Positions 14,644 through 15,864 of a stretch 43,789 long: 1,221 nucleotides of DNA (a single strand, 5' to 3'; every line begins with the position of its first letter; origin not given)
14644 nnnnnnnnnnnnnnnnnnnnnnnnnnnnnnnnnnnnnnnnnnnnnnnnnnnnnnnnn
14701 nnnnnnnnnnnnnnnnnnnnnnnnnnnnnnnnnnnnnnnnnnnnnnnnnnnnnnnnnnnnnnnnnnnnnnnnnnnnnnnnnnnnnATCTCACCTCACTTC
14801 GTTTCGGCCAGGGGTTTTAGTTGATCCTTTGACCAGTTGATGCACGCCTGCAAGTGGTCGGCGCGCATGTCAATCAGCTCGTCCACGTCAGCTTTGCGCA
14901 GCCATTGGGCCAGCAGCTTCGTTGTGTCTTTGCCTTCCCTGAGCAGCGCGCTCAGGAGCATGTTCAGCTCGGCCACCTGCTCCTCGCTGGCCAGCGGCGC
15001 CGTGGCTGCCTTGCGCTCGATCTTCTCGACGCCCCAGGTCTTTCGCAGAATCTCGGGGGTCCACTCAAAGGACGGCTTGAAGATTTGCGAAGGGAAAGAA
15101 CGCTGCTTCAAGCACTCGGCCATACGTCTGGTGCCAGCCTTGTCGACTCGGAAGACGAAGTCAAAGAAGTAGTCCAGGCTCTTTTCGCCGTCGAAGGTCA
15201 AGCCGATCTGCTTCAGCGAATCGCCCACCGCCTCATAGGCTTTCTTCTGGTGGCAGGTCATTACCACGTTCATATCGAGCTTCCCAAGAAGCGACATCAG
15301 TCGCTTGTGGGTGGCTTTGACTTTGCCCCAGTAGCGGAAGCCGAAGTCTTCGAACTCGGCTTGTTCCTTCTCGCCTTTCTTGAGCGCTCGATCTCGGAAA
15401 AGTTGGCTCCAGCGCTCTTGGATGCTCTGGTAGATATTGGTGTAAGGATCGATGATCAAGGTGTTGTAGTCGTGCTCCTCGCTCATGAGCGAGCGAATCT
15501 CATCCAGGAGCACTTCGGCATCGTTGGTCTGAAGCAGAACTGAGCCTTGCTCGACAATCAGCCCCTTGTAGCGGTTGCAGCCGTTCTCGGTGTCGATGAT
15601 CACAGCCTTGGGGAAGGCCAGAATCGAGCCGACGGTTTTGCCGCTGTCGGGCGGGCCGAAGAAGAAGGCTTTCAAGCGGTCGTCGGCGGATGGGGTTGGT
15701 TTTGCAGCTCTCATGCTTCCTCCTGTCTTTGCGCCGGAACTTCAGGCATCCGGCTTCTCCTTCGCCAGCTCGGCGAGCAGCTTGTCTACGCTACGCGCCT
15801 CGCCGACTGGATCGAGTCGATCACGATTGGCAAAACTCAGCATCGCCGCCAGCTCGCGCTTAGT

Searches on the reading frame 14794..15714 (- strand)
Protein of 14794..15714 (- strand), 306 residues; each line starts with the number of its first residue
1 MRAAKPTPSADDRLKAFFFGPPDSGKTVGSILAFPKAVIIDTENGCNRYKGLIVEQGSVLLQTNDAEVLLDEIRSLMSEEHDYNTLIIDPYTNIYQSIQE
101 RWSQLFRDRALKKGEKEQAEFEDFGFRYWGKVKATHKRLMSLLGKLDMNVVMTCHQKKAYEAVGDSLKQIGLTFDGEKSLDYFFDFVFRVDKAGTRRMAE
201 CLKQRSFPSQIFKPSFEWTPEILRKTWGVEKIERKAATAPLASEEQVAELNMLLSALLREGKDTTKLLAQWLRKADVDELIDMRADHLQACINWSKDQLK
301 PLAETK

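Call 41: search_protein_families(library=pfam, proteins=[window:14794-15714:-], max_evalue=0.001)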
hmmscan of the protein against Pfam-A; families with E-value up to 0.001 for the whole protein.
window:14794-15714:- (306 aa): 1 family
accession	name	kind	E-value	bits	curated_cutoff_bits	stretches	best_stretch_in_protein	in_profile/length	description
PF13479.12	AAA_24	-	5.5e-17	62.7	27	1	14-200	3-182/195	AAA domain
